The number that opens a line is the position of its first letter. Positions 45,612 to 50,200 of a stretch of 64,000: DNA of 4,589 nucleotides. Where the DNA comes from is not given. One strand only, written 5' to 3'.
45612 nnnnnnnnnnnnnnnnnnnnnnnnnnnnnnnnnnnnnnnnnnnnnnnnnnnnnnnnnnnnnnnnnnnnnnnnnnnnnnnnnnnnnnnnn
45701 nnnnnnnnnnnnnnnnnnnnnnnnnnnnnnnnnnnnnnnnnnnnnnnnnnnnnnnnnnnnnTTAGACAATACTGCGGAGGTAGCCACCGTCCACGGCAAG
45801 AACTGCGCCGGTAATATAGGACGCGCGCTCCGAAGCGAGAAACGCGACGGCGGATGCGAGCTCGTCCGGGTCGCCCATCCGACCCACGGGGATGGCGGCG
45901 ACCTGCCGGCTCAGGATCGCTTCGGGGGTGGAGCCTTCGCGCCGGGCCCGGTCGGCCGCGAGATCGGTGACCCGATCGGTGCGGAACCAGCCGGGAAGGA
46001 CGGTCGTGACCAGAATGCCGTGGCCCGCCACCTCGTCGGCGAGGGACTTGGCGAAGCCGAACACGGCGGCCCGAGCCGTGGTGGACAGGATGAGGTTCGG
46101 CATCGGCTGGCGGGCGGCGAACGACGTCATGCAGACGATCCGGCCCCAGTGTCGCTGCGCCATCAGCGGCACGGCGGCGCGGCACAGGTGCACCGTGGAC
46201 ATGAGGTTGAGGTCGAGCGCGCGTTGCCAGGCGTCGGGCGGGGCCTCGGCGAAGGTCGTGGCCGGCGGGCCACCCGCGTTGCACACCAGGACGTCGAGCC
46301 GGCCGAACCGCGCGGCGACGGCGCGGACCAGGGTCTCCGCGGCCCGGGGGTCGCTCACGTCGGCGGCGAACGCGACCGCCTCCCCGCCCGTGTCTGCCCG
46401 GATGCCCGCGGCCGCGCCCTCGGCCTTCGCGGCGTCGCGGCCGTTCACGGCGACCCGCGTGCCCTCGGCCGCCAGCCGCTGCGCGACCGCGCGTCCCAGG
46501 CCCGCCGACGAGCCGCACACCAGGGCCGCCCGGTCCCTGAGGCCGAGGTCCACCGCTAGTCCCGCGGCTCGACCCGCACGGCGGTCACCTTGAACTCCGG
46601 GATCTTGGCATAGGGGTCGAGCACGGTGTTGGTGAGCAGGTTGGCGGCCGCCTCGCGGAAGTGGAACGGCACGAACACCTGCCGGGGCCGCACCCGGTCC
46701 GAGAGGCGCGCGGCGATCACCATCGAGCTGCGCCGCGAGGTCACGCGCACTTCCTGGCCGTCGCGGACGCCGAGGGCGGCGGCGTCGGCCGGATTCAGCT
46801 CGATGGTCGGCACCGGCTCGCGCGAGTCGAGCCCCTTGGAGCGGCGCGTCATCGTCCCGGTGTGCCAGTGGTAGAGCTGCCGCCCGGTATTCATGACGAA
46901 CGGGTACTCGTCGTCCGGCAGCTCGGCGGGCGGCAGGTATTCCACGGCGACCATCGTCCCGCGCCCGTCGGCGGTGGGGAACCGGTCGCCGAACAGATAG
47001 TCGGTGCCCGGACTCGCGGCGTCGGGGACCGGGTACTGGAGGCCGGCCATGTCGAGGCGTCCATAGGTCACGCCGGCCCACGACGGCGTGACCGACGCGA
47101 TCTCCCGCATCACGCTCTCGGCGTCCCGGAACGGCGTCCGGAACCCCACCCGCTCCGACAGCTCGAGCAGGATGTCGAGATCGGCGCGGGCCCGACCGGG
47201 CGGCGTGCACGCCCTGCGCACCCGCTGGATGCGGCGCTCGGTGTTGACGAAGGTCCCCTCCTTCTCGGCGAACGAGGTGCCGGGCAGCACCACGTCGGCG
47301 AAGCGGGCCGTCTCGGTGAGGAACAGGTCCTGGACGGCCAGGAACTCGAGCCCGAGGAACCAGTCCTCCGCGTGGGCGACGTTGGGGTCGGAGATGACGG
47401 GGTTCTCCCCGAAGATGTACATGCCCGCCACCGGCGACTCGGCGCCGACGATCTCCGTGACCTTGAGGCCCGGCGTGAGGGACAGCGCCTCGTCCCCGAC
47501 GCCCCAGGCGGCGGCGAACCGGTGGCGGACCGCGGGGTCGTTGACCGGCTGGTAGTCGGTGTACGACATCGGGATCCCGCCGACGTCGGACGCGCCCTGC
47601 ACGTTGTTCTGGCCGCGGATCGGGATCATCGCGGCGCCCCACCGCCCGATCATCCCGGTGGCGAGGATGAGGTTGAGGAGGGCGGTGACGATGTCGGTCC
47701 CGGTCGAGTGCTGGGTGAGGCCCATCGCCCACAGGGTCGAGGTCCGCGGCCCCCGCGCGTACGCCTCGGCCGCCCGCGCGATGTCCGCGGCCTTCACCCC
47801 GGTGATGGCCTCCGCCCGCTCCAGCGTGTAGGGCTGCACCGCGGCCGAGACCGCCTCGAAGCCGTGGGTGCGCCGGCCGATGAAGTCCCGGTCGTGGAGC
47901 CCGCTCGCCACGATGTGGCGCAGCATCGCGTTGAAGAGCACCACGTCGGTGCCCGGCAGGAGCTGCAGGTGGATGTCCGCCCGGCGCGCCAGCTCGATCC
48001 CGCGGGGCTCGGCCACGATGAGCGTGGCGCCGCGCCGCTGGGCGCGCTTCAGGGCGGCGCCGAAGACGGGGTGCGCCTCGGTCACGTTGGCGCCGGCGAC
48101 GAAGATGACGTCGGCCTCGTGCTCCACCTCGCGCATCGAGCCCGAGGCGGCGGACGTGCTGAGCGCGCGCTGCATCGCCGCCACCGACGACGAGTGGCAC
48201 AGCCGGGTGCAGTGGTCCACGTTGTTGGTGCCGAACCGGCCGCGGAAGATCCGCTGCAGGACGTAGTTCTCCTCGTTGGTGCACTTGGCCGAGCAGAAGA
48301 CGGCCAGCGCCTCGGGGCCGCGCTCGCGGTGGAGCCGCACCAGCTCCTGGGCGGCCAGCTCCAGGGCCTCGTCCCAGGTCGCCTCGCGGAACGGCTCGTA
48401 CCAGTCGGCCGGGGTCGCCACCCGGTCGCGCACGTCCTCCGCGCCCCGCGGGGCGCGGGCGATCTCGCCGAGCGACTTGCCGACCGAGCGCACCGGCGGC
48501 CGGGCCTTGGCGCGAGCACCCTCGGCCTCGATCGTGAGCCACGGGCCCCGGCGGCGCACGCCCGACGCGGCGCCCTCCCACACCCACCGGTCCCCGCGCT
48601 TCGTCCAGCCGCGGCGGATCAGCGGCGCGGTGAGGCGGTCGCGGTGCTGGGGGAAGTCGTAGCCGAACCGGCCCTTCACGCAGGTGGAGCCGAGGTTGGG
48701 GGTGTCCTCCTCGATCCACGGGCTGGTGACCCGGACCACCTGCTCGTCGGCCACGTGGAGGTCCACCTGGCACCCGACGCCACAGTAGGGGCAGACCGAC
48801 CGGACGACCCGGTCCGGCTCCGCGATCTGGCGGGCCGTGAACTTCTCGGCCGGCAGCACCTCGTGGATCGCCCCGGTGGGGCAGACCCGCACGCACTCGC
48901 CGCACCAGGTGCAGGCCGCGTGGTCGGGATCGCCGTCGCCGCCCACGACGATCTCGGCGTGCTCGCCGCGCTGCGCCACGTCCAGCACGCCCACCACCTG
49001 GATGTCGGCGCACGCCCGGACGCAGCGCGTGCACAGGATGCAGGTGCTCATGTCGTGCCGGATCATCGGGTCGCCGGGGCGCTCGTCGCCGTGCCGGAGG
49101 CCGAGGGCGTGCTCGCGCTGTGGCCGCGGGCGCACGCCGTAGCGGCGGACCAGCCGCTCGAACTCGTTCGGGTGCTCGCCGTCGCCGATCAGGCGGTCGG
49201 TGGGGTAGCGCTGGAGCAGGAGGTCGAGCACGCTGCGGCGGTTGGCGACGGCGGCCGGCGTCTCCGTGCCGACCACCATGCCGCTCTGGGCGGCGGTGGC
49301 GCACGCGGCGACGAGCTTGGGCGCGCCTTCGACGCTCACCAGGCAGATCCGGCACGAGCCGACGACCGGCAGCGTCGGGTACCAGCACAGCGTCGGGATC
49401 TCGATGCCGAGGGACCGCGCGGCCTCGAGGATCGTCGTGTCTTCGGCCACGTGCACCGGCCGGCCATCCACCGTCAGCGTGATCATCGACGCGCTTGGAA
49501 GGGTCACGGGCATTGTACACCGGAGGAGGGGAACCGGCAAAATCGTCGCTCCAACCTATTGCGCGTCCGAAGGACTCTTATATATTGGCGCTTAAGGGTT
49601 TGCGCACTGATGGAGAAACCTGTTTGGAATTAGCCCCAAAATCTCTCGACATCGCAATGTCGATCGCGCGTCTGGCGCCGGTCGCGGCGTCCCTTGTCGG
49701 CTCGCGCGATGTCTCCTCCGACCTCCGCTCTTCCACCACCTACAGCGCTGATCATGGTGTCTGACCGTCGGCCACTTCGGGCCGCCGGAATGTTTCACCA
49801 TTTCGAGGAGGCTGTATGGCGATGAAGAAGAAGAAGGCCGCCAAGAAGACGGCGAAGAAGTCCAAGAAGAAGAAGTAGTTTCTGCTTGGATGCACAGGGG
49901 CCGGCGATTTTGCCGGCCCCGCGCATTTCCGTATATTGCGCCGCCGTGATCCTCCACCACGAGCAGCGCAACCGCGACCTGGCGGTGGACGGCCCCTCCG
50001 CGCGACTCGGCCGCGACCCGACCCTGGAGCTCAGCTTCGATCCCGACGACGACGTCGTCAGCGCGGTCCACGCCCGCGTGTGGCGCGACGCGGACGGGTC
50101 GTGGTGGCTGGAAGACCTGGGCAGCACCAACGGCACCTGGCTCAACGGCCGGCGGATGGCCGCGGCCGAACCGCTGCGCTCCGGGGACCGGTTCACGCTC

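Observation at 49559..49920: Self-contained transcription unit encoding a 20-aa poly-lysine microprotein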

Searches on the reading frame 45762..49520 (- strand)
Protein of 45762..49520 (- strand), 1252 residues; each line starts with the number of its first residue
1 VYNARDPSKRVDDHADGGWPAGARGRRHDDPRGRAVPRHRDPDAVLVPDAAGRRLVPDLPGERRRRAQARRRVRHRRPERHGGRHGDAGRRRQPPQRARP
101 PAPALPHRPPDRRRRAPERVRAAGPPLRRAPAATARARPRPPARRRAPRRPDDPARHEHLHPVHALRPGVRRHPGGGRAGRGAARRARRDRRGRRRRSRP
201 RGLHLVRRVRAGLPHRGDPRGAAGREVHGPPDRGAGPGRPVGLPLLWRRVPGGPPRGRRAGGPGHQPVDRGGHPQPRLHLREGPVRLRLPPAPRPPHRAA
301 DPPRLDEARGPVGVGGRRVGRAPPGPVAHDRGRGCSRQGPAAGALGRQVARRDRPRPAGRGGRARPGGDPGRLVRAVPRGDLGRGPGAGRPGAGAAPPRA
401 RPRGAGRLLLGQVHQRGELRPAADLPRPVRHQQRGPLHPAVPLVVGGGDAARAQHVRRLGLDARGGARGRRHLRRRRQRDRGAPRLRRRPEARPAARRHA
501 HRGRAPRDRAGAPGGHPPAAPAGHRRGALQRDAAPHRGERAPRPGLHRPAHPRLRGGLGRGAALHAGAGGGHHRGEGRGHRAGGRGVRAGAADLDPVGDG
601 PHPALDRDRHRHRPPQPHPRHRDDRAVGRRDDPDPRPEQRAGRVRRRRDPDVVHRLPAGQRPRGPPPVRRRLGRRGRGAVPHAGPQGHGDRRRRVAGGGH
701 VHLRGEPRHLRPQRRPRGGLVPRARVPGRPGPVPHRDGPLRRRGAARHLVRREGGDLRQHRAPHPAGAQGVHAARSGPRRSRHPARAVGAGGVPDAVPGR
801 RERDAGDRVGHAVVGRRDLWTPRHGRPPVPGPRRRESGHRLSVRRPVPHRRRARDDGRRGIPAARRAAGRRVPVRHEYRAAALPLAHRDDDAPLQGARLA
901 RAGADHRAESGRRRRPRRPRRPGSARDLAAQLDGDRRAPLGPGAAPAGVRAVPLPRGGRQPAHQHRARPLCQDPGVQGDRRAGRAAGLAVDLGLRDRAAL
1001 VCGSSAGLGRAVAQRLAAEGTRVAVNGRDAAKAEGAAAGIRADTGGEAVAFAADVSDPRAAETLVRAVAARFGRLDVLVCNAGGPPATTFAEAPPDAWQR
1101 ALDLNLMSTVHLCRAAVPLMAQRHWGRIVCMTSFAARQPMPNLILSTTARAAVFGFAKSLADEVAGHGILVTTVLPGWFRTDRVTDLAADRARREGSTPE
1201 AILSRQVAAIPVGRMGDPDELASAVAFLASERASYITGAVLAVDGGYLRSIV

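Call 8: search_protein_families(library=pfam, proteins=[window:45762-49520:-])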
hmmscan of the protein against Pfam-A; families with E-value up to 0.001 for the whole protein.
window:45762-49520:- (1252 aa): 4 families
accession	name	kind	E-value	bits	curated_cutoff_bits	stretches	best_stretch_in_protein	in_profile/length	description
PF13561.12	adh_short_C2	-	7.7e-56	189.7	27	1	1006-1247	6-235/236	Enoyl-(Acyl carrier protein) reductase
PF00106.31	adh_short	-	2e-48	164.9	26.6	1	998-1190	2-193/195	short chain dehydrogenase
PF08659.16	KR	-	2.2e-09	37.9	22.6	1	1000-1136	4-139/180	KR domain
PF23441.1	SDR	-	0.00013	21.9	27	1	1000-1247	11-255/258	SDR-like rossmann domain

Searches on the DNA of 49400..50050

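Call 4: search_rna_families(source=window, start=49400, end=50050, threshold=evalue, max_evalue=10, show_alignments=3)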
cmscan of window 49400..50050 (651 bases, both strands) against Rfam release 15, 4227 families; matches with E-value up to 10: 8.
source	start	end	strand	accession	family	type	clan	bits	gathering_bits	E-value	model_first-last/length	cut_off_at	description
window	49897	49920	+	RF03560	mir-3926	Gene; miRNA;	-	19.4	82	0.85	1-63/63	no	mir-3926 microRNA precursor family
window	49897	49920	-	RF03560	mir-3926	Gene; miRNA;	-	18.1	82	1.8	1-63/63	no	mir-3926 microRNA precursor family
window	49878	49969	-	RF00598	SNORA76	Gene; snRNA; snoRNA; HACA-box;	CL00034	17.7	37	1.6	1-132/132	no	Small nucleolar RNA SNORA76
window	49817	49844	+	RF01420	snoR113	Gene; snRNA; snoRNA; CD-box;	-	17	47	0.85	1-103/103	no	Small nucleolar RNA snoR113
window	49890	49971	-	RF01811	PtaRNA1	Gene; antitoxin;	-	15.2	47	3.1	1-72/72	no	Plasmid transferred anti-sense RNA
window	49414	49500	+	RF00755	mir-542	Gene; miRNA;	-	14.9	70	5.2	1-80/80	no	mir-542 microRNA precursor family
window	49821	49902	-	RF00519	suhB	Gene; sRNA;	CL00108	13.6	41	5.1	1-77/77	no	Makes More Granules Regulator RNA (mmgR)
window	49713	49795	+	RF02631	Hrs13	Gene; sRNA;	-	13.4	52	2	1-82/82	no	Hfq-regulated sRNA 13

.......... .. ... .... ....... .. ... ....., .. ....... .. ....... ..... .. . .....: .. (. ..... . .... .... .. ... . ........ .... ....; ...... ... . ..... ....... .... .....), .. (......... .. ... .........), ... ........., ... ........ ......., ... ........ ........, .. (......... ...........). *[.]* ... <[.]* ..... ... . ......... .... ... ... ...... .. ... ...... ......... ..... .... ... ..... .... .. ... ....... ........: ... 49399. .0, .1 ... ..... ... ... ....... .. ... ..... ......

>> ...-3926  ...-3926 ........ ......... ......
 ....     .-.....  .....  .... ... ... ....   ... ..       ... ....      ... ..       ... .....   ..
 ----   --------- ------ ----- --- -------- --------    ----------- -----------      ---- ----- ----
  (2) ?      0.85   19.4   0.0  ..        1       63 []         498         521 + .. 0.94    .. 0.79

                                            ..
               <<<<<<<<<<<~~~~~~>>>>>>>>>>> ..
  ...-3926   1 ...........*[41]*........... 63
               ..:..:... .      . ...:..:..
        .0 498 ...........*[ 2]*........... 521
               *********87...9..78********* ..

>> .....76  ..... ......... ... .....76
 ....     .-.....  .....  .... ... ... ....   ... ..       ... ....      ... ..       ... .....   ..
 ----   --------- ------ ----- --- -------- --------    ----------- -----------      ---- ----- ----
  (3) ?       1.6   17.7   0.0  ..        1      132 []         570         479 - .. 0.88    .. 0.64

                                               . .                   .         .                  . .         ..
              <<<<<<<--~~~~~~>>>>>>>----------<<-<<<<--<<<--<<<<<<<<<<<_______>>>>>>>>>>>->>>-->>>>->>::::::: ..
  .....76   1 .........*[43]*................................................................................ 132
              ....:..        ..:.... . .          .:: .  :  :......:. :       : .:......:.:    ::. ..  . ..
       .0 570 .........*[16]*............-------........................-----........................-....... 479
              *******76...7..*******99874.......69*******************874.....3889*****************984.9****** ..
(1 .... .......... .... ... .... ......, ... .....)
